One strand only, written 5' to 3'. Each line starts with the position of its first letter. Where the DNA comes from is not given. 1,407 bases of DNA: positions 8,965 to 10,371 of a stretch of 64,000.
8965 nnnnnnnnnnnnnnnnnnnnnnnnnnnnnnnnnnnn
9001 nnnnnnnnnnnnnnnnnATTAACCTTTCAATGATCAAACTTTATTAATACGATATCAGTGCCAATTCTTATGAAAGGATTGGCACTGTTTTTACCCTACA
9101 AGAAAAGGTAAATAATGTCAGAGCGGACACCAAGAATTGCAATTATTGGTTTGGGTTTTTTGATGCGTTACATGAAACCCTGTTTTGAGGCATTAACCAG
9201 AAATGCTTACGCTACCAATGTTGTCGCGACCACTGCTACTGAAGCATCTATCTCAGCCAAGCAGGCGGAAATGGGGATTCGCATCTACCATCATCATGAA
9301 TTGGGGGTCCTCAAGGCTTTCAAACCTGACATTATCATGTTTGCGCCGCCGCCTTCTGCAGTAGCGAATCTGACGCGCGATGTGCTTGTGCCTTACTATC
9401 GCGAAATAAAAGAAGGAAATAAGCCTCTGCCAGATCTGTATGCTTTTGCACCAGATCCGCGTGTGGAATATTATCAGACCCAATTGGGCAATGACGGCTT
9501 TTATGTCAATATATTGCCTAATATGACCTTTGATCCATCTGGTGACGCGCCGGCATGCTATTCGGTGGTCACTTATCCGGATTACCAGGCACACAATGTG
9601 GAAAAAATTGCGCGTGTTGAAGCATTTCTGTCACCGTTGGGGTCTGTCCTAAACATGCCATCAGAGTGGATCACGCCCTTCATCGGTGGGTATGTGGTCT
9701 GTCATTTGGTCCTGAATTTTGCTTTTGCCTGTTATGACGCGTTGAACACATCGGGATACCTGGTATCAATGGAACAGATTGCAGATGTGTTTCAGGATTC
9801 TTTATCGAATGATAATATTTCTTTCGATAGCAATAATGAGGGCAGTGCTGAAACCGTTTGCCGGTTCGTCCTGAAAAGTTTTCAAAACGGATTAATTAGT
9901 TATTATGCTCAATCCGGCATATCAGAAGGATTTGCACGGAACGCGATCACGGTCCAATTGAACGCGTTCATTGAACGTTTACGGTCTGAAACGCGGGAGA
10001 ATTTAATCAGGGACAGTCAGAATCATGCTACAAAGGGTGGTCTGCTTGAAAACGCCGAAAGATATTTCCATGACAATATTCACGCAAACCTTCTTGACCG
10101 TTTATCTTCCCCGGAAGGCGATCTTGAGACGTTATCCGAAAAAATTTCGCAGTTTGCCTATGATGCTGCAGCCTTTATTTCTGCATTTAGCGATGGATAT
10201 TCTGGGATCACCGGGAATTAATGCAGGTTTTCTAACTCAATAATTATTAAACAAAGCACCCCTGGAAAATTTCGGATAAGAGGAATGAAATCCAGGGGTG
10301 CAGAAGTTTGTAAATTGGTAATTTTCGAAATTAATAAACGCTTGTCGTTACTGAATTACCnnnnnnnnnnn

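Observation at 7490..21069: Co-regulated LacI regulon suggesting an undescribed catabolic pathway for an amino acid-sugar conjugate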

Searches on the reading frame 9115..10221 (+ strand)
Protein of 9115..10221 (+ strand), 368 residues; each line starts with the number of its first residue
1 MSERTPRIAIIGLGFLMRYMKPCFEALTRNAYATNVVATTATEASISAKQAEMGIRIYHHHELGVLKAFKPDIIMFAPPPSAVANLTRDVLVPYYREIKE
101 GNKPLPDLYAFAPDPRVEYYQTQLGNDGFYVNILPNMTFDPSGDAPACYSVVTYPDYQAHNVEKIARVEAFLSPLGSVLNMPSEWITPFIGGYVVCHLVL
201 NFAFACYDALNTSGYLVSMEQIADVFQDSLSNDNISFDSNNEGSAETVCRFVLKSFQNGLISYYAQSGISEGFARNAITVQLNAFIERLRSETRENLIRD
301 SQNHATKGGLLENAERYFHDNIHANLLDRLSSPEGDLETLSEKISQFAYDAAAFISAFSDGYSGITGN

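Call 3: search_protein_families(library=pfam, proteins=[window:9115-10221:+])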
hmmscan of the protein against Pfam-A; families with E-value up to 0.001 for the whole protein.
window:9115-10221:+ (368 aa): 0 families

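Call 4: search_protein_families(library=ncbifam, proteins=[window:9115-10221:+])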
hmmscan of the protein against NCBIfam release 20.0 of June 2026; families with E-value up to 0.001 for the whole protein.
window:9115-10221:+ (368 aa): 0 families
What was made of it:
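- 9115..10221 (+): 368-aa NAD(P)-type oxidoreductase of a rare, unnamed family. It has a Rossmann N-domain (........, FAPPP) and a helical C-domain with an invariant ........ motif. No Pfam or NCBIfam hit (calls 3, 4).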

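Call 8: find_encoding_contigs(protein=window:9115-10221:+, flank=10000, max_places=10)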
Protein window:9115-10221:+ (368 aa): no gene with exactly this product is on record in the collection.
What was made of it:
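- Tried and rejected: Exact-sequence look-up of the window's own oxidoreductase gave nothing (call 8).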

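Call 10: find_homologous_proteins(query=window:9115-10221:+)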
Query window:9115-10221:+ (368 aa): 30 proteins with E <= 0.001 among 3662 candidates.
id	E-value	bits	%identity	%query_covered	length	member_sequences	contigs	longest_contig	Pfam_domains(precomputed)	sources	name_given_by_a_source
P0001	1.6e-246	835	100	100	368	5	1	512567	-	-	-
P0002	7.9e-212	721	86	100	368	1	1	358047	-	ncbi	-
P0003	6.8e-106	372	49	99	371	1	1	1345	-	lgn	-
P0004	9.5e-99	349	47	99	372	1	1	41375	-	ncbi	-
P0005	2.8e-96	341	46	99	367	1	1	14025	-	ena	-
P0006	3.3e-55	206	33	89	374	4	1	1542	-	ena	-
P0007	3.6e-55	206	33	89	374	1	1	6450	-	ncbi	-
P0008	2.9e-54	203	36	85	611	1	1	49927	PF14196.12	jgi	jgi:hypothetical protein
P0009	5.8e-54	202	33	96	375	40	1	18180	-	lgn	-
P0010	1.2e-52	197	31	89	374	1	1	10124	-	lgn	-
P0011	2.6e-50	190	30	89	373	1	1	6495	-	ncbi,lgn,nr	ncbi:hypothetical protein IMSAG049_01395 [Clostridiales bacterium]|nr:hypothetical protein IMSAG049_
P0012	3.3e-50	189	32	90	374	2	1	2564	-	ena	-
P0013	3.5e-50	189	31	89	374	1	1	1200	-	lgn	-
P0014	3.6e-50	189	32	89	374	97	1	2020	-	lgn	-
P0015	2.3e-49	186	31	92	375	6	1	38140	-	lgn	-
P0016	2.0e-43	167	29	98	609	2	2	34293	PF14196.12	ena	-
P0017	3.2e-43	166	30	98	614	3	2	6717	PF14196.12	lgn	-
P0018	3.8e-41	159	29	98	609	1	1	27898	PF14196.12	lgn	-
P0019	7.8e-41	158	29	98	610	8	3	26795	PF14196.12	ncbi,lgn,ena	-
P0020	2.2e-39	154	30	84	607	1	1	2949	PF14196.12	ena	-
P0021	4.5e-38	149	32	87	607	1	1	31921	PF14196.12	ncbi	-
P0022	3.6e-34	136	30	85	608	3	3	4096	PF14196.12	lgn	-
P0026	1.3e-25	108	26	95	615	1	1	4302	PF14196.12,PF03807.24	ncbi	ncbi:MAG: L-2-amino-thiazoline-4-carboxylic acid hydrolase [Promethearchaeota archaeon]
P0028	5.4e-25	106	27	93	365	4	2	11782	-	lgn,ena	-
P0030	1.5e-18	85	24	89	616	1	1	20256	PF14196.12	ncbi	ncbi:MAG: L-2-amino-thiazoline-4-carboxylic acid hydrolase [Promethearchaeota archaeon]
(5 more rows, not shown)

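Call 12: find_encoding_contigs(protein=P0002, flank=10000, max_places=3)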
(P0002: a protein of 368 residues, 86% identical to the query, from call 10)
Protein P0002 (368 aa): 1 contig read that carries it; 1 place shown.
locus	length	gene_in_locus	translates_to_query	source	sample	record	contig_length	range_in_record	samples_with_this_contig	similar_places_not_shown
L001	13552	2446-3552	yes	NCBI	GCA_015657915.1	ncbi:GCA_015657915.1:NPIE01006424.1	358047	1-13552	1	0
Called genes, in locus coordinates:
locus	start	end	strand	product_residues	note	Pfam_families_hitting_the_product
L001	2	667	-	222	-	?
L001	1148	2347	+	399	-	PF01053:Cys_Met_Meta_PP, PF00155:Aminotran_1_2 (weak), PF06838:Met_gamma_lyase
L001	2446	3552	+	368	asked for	-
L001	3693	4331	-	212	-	PF02734:Dak2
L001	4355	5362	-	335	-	PF02733:Dak1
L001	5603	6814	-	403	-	PF13433:Peripla_BP_5, PF13458:Peripla_BP_6, PF01094:ANF_receptor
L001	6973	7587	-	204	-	PF02734:Dak2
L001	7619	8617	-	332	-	PF02733:Dak1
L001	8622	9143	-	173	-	PF14196:ATC_hydrolase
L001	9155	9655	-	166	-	PF14196:ATC_hydrolase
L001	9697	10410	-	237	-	PF00005:ABC_tran, PF13304:AAA_21 (faint)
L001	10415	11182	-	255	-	PF00005:ABC_tran, PF13304:AAA_21 (faint), PF12399:BCA_ABC_TP_C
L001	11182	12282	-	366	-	PF02653:BPD_transp_2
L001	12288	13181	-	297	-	PF02653:BPD_transp_2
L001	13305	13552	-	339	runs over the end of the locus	PF00356:LacI, PF00532:Peripla_BP_1, PF13407:Peripla_BP_4, PF13377:Peripla_BP_3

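Call 13: find_encoding_contigs(protein=P0004, flank=10000, max_places=3)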
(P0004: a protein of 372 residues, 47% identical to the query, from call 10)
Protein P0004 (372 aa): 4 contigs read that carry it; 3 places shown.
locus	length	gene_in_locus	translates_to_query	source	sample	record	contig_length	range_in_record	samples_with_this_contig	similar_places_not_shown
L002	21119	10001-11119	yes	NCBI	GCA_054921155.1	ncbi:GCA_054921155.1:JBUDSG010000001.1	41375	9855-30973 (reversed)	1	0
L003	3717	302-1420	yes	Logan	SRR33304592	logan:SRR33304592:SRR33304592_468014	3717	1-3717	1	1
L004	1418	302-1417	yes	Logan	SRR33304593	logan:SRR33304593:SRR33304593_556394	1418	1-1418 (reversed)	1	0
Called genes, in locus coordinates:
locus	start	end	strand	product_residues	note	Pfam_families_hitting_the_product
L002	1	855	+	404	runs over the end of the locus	PF04055:Radical_SAM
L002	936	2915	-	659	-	PF02310:B12-binding, PF04055:Radical_SAM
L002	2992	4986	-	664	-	PF02310:B12-binding, PF04055:Radical_SAM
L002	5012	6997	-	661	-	PF02310:B12-binding (weak), PF04055:Radical_SAM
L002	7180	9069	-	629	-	-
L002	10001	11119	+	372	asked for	-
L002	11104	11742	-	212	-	PF02734:Dak2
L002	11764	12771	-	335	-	PF02733:Dak1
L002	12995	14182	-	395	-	PF13458:Peripla_BP_6, PF13433:Peripla_BP_5, PF01094:ANF_receptor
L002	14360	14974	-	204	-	PF02734:Dak2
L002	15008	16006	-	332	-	PF02733:Dak1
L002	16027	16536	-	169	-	PF14196:ATC_hydrolase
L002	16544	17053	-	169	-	PF14196:ATC_hydrolase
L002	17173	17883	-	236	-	PF00005:ABC_tran, PF13304:AAA_21 (faint)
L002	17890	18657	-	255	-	PF00005:ABC_tran, PF13304:AAA_21 (faint), PF12399:BCA_ABC_TP_C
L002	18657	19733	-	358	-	PF02653:BPD_transp_2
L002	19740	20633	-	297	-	PF02653:BPD_transp_2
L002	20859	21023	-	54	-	-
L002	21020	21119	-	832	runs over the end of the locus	PF00933:Glyco_hydro_3, PF01915:Glyco_hydro_3_C, PF14310:Fn3-like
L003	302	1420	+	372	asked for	-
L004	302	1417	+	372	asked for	?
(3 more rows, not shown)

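Call 14: find_encoding_contigs(protein=P0008, flank=10000, max_places=2)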
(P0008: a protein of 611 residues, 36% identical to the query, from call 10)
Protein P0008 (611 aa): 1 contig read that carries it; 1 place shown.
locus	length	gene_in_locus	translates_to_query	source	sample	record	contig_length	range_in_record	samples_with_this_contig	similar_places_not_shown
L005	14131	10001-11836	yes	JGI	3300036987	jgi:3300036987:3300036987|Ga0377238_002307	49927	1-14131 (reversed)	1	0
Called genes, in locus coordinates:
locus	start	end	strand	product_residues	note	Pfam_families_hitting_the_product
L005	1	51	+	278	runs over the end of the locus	PF20380:DUF6675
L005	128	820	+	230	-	PF00072:Response_reg, PF00486:Trans_reg_C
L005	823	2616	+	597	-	PF00672:HAMP, PF00989:PAS (weak), PF08448:PAS_4 (weak), PF00512:HisKA, PF02518:HATPase_c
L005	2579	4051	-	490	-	PF04286:DUF445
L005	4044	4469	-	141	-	PF08239:SH3_3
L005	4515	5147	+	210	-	-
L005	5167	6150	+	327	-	PF00656:Peptidase_C14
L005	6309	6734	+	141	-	-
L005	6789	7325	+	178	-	-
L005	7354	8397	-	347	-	PF00793:DAHP_synth_1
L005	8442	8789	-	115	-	PF02452:PemK_toxin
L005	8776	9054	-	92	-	PF04014:MazE_antitoxin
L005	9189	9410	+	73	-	-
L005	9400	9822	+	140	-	PF01850:PIN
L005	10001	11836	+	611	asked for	PF14196:ATC_hydrolase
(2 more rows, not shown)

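Call 15: find_encoding_contigs(protein=P0009, flank=10000, max_places=2)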
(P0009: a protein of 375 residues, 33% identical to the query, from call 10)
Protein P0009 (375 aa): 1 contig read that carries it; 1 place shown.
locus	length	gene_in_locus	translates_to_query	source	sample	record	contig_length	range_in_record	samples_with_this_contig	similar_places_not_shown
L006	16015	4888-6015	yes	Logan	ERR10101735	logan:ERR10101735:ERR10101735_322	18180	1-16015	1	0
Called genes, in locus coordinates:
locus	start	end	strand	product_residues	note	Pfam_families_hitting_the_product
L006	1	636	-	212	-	?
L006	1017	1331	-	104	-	PF12650:DUF3784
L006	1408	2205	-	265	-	PF02673:BacA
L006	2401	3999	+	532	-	PF00270:DEAD, PF04851:ResIII, PF14617:CMS1 (faint), PF00271:Helicase_C, PF25399:DeaD_dimer, PF03880:DbpA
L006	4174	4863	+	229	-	PF04474:DUF554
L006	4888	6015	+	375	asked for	-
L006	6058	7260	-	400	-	PF13458:Peripla_BP_6, PF13433:Peripla_BP_5, PF01094:ANF_receptor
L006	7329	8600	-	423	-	PF03313:SDH_alpha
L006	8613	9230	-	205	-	PF02734:Dak2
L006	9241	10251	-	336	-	PF02733:Dak1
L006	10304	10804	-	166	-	PF14196:ATC_hydrolase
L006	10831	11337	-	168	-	PF14196:ATC_hydrolase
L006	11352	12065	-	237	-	PF00005:ABC_tran, PF13304:AAA_21 (faint)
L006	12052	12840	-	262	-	PF00005:ABC_tran, PF12399:BCA_ABC_TP_C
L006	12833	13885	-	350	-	PF02653:BPD_transp_2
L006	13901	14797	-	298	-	PF02653:BPD_transp_2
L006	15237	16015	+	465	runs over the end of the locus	PF01554:MatE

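Call 16: find_encoding_contigs(protein=P0016, flank=10000, max_places=2)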
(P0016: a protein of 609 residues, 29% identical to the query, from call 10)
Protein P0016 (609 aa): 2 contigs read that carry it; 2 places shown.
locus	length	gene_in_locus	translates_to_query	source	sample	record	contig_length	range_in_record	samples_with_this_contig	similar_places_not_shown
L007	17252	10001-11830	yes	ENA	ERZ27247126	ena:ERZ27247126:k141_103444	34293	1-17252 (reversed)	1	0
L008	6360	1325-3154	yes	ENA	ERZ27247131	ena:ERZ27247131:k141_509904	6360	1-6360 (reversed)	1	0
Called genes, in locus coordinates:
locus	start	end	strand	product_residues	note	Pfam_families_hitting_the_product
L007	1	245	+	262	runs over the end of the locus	PF03547:Mem_trans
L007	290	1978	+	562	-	PF06580:His_kinase, PF02518:HATPase_c (weak)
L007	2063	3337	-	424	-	PF01548:DEDD_Tnp_IS110, PF02371:Transposase_20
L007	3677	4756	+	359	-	PF00072:Response_reg, PF12833:HTH_18, PF00165:HTH_AraC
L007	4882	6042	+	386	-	PF13433:Peripla_BP_5, PF13458:Peripla_BP_6, PF01094:ANF_receptor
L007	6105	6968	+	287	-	PF02653:BPD_transp_2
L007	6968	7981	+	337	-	PF02653:BPD_transp_2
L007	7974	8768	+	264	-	PF00005:ABC_tran, PF13304:AAA_21 (faint), PF12399:BCA_ABC_TP_C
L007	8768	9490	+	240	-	PF00005:ABC_tran, PF13304:AAA_21 (faint)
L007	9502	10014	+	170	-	PF14196:ATC_hydrolase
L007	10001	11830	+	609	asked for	PF14196:ATC_hydrolase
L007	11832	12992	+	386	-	PF01546:Peptidase_M20, PF07687:M20_dimer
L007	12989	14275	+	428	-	PF03313:SDH_alpha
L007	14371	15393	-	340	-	PF00294:PfkB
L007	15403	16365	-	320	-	PF01081:Aldolase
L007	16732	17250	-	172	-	?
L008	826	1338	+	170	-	PF14196:ATC_hydrolase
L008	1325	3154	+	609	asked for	PF14196:ATC_hydrolase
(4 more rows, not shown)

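Call 20: find_related_loci(query=A1, collection=genome_contigs, flank=10000)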
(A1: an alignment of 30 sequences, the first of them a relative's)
Query A1 (368 aa) in genome_contigs; peptide patterns used: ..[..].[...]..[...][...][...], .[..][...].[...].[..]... (x = any residue, [..] = any of these).
62 stretches matched a pattern; 45 encode a relative of the query (tblastn E <= 1e-3); 45 distinct loci.
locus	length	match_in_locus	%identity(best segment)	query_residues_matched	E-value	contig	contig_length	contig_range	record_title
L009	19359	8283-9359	33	1-352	2e-59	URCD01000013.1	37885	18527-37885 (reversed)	uncultured Clostridiales bacterium isolate UMGS863 genome assembly, contig: NODE_1108_length_37885_cov_3.188210, whole g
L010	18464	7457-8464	33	5-331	3e-58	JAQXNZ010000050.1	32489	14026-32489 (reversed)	MAG: Clostridia bacterium isolate SUG1366 k141_1745869, whole genome shotgun sequence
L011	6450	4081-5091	33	5-332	1e-57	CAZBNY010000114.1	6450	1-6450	MAG TPA_asm: uncultured Lachnospiraceae bacterium isolate SRP222994_co1_248 genome assembly, contig: NODE_24197_length_6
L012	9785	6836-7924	32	2-356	3e-53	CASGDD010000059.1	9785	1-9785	uncultured Oscillospiraceae bacterium isolate CO.O84.metabat-bins.510 genome assembly, contig: CO.O84.metabat-bins.510.f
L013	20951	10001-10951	32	7-318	1e-51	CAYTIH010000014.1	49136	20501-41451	MAG TPA_asm: uncultured Clostridium sp. isolate SRP222994_co1_97 genome assembly, contig: NODE_1180_length_49136_cov_11.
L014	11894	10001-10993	32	2-322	3e-48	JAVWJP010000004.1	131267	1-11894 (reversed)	MAG: Hydrogenoanaerobacterium sp. isolate CGS1Y3-bin27 NODE_85_length_131267_cov_30.794158, whole genome shotgun sequenc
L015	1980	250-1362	30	7-364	2e-47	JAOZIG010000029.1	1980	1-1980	MAG: Candidatus Bathyarchaeota archaeon isolate DYS_8 NODE_60490, whole genome shotgun sequence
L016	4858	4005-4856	32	1-275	4e-46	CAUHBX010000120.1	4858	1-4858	MAG TPA_asm: uncultured Eubacteriales bacterium isolate SRR16280116_bin.38_MetaWRAP_v1.3_MAG genome assembly, contig: ER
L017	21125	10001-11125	27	4-368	7e-46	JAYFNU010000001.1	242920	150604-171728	MAG: Oscillospiraceae bacterium isolate 5C_30 c_5C_000000124445, whole genome shotgun sequence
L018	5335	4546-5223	38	4-227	9e-45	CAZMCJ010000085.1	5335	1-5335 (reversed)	MAG TPA_asm: uncultured Eubacteriales bacterium isolate SRP263991_co7_110 genome assembly, contig: NODE_35439_length_533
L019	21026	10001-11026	29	7-338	2e-44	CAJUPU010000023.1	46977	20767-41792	MAG TPA_asm: uncultured Oscillospiraceae bacterium isolate MGBC164455 genome assembly, contig: MGBC164455.23, whole geno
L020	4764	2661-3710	30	4-354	3e-44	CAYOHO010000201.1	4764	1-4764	MAG TPA_asm: uncultured Oscillospiraceae bacterium isolate SRP220891_co1_165 genome assembly, contig: NODE_36089_length_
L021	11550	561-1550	30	1-318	2e-43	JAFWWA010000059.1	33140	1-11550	MAG: Christensenellaceae bacterium isolate RGIG6122 Sheep_Omasum.Co__c3120123, whole genome shotgun sequence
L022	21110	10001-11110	29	7-361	9e-43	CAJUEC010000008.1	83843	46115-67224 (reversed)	MAG TPA_asm: uncultured Oscillospiraceae bacterium isolate MGBC116682 genome assembly, contig: MGBC116682.8, whole genom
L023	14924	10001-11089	29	7-350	7e-43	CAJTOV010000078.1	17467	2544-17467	MAG TPA_asm: uncultured Lachnospiraceae bacterium isolate MGBC105355 genome assembly, contig: MGBC105355.78, whole genom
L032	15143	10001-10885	31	7-331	2e-35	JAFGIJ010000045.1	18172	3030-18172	MAG: Clostridia bacterium isolate Zod_Metabat.2 k87_1059809, whole genome shotgun sequence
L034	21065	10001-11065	28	7-349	1e-34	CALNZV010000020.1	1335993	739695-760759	MAG: uncultured Desulfobacteraceae bacterium isolate HOU_bin.0211 genome assembly, contig: contig_2237, whole genome sho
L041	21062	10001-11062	27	9-348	2e-31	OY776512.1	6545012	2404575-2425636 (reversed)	MAG: Desulfarculaceae bacterium isolate e2237022-3439-453f-a1e0-3d3180ebaa11 genome assembly, chromosome: 1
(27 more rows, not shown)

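Call 26: predict_structure(alignment_id=A1)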
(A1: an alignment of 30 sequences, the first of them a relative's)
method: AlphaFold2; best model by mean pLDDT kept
length: 368 residues; sequences in the alignment: 30
mean_pLDDT: 88.8   pTM: 0.87
mean pLDDT of the five models: 88.8, 88.0, 87.3, 87.0, 86.9
residues with pLDDT >= 90: 250; 70-90: 85; 50-70: 31; < 50: 2
segments of 3 or more residues with pLDDT < 50: none
pLDDT, mean of each block of 10 residues (from residue 1): 81 91 95 97 94 96 97 94 94 98 96 85 93 86 72 85 93 92 91 94 94 90 93 61 79 95 96 92 91 87 74 93 88 73 95 92 64
secondary structure, 60 per line:
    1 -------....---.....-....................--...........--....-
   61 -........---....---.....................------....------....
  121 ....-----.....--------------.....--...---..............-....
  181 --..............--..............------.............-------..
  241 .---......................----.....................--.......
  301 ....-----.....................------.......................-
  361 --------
elements in order: E8-11 H15-19 H21-35 E36-40 H43-53 E56-59 H62-69 E73-76 H80-100 E107-110 H117-124 E130-134 E149-153 H162-175 E177-180 H183-196 H199-212 H219-231 H245-266 H271-291 H294-304 H310-330 H337-359
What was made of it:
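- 9115..10221 (+): The AF2 model has pLDDT 88.8 (call 26).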

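Call 27: search_solved_structures(query=A1, max_evalue=1)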
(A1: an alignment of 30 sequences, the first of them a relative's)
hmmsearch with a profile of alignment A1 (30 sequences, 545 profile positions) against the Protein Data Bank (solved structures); distinct sequences matched with E-value up to 1: 2.
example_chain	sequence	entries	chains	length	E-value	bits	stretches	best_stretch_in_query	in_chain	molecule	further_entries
8ia3_A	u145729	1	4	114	0.091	14.7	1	309-355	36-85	Upstream stimulatory factor 2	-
8q84_Q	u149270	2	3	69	0.56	12.1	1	219-281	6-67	DASH complex subunit HSK3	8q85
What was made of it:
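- Closest known: ProC/PYCR oxidation of thioproline. Different: There is no significant sequence match to ProC models (calls 3, 4, 27).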

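Call 29: search_protein_families(library=ncbifam, proteins=[L007:11832-12992:+, L007:12989-14275:+, L006:7329-8600:-], max_evalue=1e-10)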
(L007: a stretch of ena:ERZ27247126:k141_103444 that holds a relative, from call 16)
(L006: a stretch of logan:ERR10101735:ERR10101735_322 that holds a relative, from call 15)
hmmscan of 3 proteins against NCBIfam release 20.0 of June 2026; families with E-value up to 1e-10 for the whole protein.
L007:11832-12992:+ (386 aa): 4 families
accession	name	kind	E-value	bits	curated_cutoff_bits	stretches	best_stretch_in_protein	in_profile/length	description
NF040868.1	carboxypep_CpsA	equivalog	9.9e-86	287.9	500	1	2-379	3-387/391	carboxypeptidase CpsA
TIGR01891.1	amidohydrolases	subfamily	1.4e-82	277.7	153.75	1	14-369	1-365/366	amidohydrolase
NF038260.1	ectoine_DoeB_2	equivalog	2.9e-64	217.3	550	1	12-375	6-373/378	N(2)-acetyl-L-2,4-diaminobutanoate deacetylase DoeB2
NF006365.0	PRK08588.1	subfamily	3.1e-12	46.5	289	1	112-304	118-310/383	succinyl-diaminopimelate desuccinylase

L007:12989-14275:+ (428 aa): 0 families

L006:7329-8600:- (423 aa): 0 families
